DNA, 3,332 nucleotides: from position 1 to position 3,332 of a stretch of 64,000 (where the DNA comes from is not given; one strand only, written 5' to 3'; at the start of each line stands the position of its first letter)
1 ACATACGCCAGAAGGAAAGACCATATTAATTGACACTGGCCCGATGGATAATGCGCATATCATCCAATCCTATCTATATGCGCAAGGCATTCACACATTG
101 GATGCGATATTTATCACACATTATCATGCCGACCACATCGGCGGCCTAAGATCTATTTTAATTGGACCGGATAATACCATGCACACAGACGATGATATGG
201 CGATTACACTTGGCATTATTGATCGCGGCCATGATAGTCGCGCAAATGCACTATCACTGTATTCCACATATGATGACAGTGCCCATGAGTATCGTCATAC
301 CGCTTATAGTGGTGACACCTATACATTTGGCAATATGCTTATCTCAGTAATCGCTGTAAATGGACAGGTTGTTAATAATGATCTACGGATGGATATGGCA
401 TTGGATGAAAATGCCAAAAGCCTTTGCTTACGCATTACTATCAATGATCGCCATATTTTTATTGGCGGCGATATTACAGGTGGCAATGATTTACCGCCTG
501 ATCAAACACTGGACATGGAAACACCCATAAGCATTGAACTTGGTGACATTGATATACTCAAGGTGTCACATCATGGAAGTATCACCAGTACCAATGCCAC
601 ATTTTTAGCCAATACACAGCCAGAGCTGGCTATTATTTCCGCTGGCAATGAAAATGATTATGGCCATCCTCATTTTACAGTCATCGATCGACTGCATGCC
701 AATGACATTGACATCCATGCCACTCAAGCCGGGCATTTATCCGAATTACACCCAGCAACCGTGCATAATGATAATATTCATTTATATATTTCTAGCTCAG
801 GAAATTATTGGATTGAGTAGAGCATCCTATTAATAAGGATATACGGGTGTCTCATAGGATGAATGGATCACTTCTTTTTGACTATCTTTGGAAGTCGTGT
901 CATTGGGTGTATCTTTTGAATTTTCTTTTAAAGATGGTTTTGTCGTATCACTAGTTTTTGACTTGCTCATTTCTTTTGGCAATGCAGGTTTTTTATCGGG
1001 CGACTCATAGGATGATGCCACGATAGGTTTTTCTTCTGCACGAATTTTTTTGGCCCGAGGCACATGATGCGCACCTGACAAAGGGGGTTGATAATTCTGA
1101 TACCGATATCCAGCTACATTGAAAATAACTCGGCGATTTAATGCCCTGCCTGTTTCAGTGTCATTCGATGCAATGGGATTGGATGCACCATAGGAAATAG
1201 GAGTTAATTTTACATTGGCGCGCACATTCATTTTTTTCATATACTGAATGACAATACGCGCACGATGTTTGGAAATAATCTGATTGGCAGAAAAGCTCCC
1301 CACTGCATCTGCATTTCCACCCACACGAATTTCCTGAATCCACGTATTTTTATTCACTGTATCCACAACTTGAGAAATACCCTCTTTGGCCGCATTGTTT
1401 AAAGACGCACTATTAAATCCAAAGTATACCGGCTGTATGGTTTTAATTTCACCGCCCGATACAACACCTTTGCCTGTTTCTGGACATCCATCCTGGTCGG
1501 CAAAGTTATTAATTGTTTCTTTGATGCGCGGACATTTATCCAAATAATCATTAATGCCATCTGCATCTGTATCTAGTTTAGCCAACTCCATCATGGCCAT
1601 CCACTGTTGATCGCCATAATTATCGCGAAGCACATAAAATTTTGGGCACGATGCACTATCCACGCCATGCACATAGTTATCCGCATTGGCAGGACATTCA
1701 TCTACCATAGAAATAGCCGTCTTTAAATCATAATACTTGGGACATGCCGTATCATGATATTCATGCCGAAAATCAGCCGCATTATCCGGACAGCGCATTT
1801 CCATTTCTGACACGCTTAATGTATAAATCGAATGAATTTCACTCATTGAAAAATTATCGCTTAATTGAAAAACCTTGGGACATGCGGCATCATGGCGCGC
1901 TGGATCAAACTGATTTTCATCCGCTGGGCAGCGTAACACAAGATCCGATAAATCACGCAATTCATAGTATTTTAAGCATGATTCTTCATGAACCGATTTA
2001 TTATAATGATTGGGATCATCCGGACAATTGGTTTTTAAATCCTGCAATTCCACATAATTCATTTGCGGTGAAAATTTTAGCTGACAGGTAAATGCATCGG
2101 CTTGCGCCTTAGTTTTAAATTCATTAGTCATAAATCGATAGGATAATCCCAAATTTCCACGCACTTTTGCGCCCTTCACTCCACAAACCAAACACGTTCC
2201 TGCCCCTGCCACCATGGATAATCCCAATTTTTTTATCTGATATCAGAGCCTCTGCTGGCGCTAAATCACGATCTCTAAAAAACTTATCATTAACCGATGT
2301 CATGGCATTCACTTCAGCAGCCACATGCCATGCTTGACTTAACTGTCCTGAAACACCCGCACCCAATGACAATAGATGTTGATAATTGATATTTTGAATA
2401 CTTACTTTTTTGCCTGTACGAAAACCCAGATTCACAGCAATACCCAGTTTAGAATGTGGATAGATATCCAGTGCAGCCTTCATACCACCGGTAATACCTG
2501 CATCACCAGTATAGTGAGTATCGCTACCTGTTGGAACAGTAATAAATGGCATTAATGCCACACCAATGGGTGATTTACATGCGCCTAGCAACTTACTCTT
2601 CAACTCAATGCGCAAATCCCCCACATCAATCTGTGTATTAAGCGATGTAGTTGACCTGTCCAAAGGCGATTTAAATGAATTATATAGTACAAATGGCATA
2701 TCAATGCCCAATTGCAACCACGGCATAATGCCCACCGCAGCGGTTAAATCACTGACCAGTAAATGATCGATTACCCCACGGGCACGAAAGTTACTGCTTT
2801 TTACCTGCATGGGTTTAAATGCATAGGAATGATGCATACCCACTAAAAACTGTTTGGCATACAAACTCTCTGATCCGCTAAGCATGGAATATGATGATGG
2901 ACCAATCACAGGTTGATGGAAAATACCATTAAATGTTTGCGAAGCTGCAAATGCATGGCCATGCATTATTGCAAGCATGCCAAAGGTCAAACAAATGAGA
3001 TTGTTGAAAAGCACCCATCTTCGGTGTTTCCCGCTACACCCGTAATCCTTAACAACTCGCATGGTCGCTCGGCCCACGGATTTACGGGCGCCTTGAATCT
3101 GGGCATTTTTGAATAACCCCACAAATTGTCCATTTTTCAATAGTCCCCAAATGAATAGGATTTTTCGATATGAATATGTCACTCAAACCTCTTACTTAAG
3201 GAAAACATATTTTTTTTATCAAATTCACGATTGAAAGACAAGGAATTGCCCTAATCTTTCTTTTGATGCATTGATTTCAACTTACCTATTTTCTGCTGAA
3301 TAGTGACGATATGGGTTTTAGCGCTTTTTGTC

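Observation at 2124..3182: In-frame 52-codon MITE insertion inside the signal-peptide region of an OmpA-family gene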

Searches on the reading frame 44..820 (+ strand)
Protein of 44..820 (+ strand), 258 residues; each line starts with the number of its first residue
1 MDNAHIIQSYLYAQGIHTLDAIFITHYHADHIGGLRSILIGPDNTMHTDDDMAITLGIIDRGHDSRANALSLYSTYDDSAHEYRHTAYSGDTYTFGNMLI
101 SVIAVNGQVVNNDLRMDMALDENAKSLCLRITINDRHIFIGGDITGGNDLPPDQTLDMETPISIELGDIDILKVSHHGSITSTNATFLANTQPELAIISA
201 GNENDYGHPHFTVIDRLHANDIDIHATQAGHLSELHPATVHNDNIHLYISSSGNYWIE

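Call 9: search_protein_families(library=pfam, proteins=[window:44-820:+], max_evalue=0.01)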
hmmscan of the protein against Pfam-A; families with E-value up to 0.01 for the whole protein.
window:44-820:+ (258 aa): 2 families
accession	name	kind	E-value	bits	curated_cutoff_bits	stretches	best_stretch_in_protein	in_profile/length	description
PF00753.33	Lactamase_B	-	5.8e-08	33.3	22.7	1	16-38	41-63/196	Metallo-beta-lactamase superfamily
PF12706.13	Lactamase_B_2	-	2e-05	24.7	27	1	16-144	28-143/200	Beta-lactamase superfamily domain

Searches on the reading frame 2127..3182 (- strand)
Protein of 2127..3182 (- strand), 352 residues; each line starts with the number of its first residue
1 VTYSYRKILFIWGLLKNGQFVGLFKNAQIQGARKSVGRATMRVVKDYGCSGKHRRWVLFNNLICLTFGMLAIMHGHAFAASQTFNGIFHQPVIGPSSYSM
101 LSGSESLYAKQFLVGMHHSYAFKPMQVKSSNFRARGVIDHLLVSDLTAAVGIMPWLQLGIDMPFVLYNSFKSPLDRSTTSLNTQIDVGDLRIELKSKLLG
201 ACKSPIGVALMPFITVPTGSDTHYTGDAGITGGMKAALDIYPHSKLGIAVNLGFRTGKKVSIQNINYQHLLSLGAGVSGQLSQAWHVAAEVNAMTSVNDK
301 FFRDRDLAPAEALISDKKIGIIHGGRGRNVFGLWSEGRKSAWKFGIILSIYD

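Call 48: find_encoding_contigs(protein=window:2127-3140:-, flank=3000, max_places=5)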
Protein window:2127-3140:- (338 aa): no gene with exactly this product is on record in the collection.

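Call 61: find_encoding_contigs(protein=window:2127-3182:-, flank=2000, max_places=6)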
Protein seq(352 aa) (352 aa): 1 contig read that carries it; 1 place shown.
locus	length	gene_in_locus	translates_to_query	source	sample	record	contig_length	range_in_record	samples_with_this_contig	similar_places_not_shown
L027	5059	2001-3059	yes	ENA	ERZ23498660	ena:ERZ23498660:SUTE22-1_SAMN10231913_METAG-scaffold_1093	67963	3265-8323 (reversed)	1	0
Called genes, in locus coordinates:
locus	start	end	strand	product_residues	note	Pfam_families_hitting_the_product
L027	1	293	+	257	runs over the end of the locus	PF01479:S4, PF01728:FtsJ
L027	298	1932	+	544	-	-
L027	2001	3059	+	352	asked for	-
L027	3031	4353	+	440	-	PF00691:OmpA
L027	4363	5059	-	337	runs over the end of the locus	PF00753:Lactamase_B, PF23023:Anti-Pycsar_Apyc1, PF12706:Lactamase_B_2 (weak)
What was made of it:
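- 3180..3182 (-): Native GTG start codon. The ENA gene call for the source contig also uses it (call 61).
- On OmpA family (PF00691): ENA calls the domain on the downstream ORF (call 61).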

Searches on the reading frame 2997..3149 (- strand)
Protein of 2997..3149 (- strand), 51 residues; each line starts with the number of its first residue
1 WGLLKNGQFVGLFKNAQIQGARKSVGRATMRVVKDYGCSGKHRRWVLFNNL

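Call 22: find_homologous_proteins(query=window:2997-3149:-, max_evalue=10)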
Query seq(51 aa) (51 aa): 1 proteins with E <= 10 among 1 candidates.
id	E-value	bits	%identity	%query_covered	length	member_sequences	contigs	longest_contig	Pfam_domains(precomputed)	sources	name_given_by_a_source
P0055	1.5e-15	73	76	96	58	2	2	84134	-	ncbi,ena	-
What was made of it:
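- Tried and rejected: Word-indexed protein search with the element peptide: only one 58-aa ORF (call 22).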

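Call 23: find_encoding_contigs(protein=P0055, flank=10000, max_places=6)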
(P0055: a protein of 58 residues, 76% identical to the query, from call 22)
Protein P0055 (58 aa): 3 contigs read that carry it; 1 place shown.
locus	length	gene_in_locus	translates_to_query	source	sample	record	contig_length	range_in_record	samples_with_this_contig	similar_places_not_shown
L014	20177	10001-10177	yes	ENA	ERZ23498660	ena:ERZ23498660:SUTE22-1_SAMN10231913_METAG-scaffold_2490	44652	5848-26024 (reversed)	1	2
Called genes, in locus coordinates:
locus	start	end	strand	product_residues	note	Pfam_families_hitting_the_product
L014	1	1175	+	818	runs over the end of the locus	PF00521:DNA_topoisoIV, PF03989:DNA_gyraseA_C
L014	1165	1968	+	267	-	PF13174:TPR_6 (faint), PF13428:TPR_14 (faint), PF14559:TPR_19 (faint)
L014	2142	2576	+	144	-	PF00334:NDK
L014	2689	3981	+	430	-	PF00587:tRNA-synt_2b, PF03129:HGTP_anticodon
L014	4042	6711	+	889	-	PF01326:PPDK_N, PF00391:PEP-utilizers, PF02896:PEP-utilizers_C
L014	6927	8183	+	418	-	PF02812:ELFV_dehydrog_N, PF00208:ELFV_dehydrog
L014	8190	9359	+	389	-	PF04055:Radical_SAM, PF06969:HemN_C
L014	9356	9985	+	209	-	-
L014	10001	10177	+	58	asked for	-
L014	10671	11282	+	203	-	PF00132:Hexapep (faint)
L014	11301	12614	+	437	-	PF00071:Ras (faint), PF01926:MMR_HSR1, PF02421:FeoB_N, PF04548:AIG1 (weak), PF00009:GTP_EFTU, PF01926:MMR_HSR1, PF02421:FeoB_N, PF14714:KH_dom-like, +5 more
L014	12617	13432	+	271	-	PF03631:Virul_fac_BrkB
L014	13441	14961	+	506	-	PF00209:SNF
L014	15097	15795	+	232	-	PF09976:TPR_21, PF13174:TPR_6 (faint), PF13432:TPR_16 (faint), PF00515:TPR_1 (faint), PF07719:TPR_2 (faint), PF13424:TPR_12 (faint), PF13176:TPR_7 (faint)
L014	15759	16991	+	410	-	PF13360:PQQ_2 (weak), PF13570:Beta-prop_ACSF4, PF13360:PQQ_2, PF25293:Beta-prop_EMC1_N (faint), PF01011:PQQ (weak), PF13360:PQQ_2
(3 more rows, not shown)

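Call 51: search_protein_representatives(alignment_id=A3)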
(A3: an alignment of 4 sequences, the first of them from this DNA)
Query: 4 sequences, 50 profile positions. Proteins with E-value up to 0.001 (for the whole library): 25; up to 1e-10: 7; up to 1e-30: 1. The best 25 are listed.
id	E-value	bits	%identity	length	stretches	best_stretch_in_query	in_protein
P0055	4.9e-31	122.7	-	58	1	1-50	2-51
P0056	4.9e-27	109.9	-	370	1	1-50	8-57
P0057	2.2e-21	91.8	-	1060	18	28-47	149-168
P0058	6.4e-20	87.2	-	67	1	3-46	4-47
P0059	1.3e-16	76.6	-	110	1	7-49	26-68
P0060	1.3e-12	63.7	-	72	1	3-49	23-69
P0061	2.4e-11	59.7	-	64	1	1-50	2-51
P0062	4.9e-10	55.5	-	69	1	17-49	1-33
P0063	1.2e-08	51.1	-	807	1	29-50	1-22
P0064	2.2e-07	47.0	-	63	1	2-50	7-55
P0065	4.0e-07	46.2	-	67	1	12-46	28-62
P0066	4.3e-07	46.1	-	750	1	10-50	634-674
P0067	7.3e-07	45.3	-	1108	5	20-41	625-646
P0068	1.1e-06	44.8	-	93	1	2-49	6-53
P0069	3.4e-05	40.0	-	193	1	1-50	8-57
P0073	1.1e-04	38.3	-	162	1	9-50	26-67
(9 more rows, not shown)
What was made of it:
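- Tried and rejected: The exhaustive representative search was needed to find the in-gene cases (call 51).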

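Call 54: find_encoding_contigs(protein=P0056, flank=8000, max_places=4)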
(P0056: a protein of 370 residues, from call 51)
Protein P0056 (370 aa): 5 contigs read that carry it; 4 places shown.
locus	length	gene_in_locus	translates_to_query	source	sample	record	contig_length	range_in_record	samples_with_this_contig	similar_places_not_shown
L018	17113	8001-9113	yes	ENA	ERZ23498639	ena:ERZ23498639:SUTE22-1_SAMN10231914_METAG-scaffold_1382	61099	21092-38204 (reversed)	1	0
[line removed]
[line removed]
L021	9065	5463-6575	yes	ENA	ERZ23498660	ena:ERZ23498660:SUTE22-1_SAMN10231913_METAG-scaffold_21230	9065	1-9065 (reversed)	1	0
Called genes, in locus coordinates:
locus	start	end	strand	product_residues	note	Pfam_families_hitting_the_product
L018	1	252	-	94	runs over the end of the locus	PF16114:Citrate_bind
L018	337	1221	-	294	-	PF08442:ATP-grasp_2, PF24948:Citrate_synth_N, PF16114:Citrate_bind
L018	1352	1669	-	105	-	-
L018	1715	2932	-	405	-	PF00180:Iso_dh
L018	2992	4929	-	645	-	PF00330:Aconitase, PF00694:Aconitase_C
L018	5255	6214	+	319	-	PF00072:Response_reg, PF13487:HD_5, PF01966:HD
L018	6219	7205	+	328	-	PF01073:3Beta_HSD, PF01370:Epimerase, PF02719:Polysacc_synt_2 (weak), PF04321:RmlD_sub_bind, PF13460:NAD_binding_10, PF16363:GDP_Man_Dehyd, PF07993:NAD_binding_4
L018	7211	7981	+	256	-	PF04240:Caroten_synth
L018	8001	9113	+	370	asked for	PF02424:ApbE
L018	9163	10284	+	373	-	-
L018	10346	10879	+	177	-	-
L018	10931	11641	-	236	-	PF00730:HhH-GPD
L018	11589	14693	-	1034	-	PF00873:ACR_tran, PF02355:SecD_SecF_C (faint), PF03176:MMPL (weak)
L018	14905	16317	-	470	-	PF02321:OEP (weak)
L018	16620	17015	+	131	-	PF03692:CxxCxxCC (weak)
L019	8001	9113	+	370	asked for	PF02424:ApbE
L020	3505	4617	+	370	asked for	PF02424:ApbE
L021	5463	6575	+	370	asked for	PF02424:ApbE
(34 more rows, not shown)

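Call 56: find_encoding_contigs(protein=P0063, flank=3000, max_places=3)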
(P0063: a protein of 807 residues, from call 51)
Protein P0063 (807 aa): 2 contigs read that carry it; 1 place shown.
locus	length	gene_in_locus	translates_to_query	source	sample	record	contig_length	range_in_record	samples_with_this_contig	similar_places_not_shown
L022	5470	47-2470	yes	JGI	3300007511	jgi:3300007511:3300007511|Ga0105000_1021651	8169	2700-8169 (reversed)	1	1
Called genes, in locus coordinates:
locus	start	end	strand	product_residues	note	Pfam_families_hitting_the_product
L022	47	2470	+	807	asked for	PF00092:VWA (weak), PF00362:Integrin_beta (weak), PF13519:VWA_2 (weak), PF13646:HEAT_2 (faint)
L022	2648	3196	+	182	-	-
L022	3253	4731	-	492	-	PF13742:tRNA_anti_2, PF01336:tRNA_anti-codon, PF02601:Exonuc_VII_L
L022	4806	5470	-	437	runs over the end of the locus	PF01734:Patatin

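Call 57: find_encoding_contigs(protein=P0069, flank=3000, max_places=3)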
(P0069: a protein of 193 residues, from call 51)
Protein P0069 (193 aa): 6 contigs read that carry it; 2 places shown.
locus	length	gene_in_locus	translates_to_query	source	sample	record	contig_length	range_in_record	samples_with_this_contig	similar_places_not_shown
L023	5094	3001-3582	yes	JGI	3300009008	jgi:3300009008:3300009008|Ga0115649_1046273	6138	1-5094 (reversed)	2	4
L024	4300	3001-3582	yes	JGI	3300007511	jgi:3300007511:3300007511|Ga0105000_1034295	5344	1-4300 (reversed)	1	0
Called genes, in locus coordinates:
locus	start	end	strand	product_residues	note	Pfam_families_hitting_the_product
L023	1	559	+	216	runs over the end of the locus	-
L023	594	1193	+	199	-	-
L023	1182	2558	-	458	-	PF01554:MatE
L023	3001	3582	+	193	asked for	-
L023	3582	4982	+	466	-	-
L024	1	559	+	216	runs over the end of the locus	-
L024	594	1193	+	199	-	-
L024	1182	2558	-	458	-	PF01554:MatE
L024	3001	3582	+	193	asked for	-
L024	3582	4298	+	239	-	?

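Call 68: find_encoding_contigs(protein=P0066, flank=2500, max_places=3)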
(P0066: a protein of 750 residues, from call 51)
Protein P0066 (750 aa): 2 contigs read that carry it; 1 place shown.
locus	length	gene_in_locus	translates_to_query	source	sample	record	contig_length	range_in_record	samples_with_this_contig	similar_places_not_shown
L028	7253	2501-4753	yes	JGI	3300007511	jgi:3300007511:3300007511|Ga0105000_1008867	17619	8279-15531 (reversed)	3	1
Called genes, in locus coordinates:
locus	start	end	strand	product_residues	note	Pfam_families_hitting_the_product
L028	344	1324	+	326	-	PF04055:Radical_SAM, PF13353:Fer4_12 (weak)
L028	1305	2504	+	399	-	PF13458:Peripla_BP_6, PF01094:ANF_receptor, PF13433:Peripla_BP_5 (weak)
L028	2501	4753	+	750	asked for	PF00512:HisKA (faint), PF02518:HATPase_c, PF00072:Response_reg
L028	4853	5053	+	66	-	-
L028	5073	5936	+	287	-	PF00561:Abhydrolase_1, PF00975:Thioesterase (weak), PF12697:Abhydrolase_6, PF12146:Hydrolase_4, PF00326:Peptidase_S9 (faint)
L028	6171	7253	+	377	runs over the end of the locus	PF14516:AAA_35 (faint), PF20703:nSTAND1 (weak), PF01637:ATPase_2, PF13173:AAA_14 (faint), PF13401:AAA_22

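Call 74: search_protein_families(library=pfam, proteins=[P0055, P0056, P0069, P0063], max_evalue=1)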
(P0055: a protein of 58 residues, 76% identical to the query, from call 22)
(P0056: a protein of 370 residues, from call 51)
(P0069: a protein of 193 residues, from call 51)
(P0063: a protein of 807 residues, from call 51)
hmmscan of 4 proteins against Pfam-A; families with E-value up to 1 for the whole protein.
P0055 (58 aa): 2 families
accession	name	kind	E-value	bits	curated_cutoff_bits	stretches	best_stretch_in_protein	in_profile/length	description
PF23454.1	Zn_ribbon_Brz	-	0.15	13.2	27.9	1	18-48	28-57/58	Transcriptional regulator Brz zinc beta ribbon domain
PF06491.16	Disulph_isomer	-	0.19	12.3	25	0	1-24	99-122/136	Disulphide isomerase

P0056 (370 aa): 1 family
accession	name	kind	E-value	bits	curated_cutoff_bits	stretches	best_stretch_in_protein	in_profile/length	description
PF02424.20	ApbE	-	3.8e-19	69.7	25.6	2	104-254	12-176/266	ApbE family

P0069 (193 aa): 1 family
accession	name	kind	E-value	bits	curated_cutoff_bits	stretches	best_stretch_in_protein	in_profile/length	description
PF11669.13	WBP-1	-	0.094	13.8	28.1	1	46-80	17-47/102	WW domain-binding protein 1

P0063 (807 aa): 7 families
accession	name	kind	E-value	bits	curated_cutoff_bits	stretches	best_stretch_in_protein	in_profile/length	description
PF00092.34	VWA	-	8.5e-08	33.1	23.8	1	348-472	2-118/174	von Willebrand factor type A domain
PF13646.12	HEAT_2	-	2.3e-07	31.4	27.7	2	730-795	18-81/88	HEAT repeats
PF13519.12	VWA_2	-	4.6e-07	30.9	27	1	348-467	1-106/107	von Willebrand factor type A domain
PF00362.24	Integrin_beta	-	6e-07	29.9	24.8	1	342-419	2-77/248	Integrin beta chain VWA domain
PF25106.1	VWA_4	-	0.0029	17.6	27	1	348-448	2-91/169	von Willebrand factor A domain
PF10304.15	RTP1_C2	-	0.015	15.4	21.1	1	776-803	4-31/34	Required for nuclear transport of RNA pol II C-terminus 2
PF02585.22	PIG-L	-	0.057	14.4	28.2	1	347-442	27-125/129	GlcNAc-PI de-N-acetylase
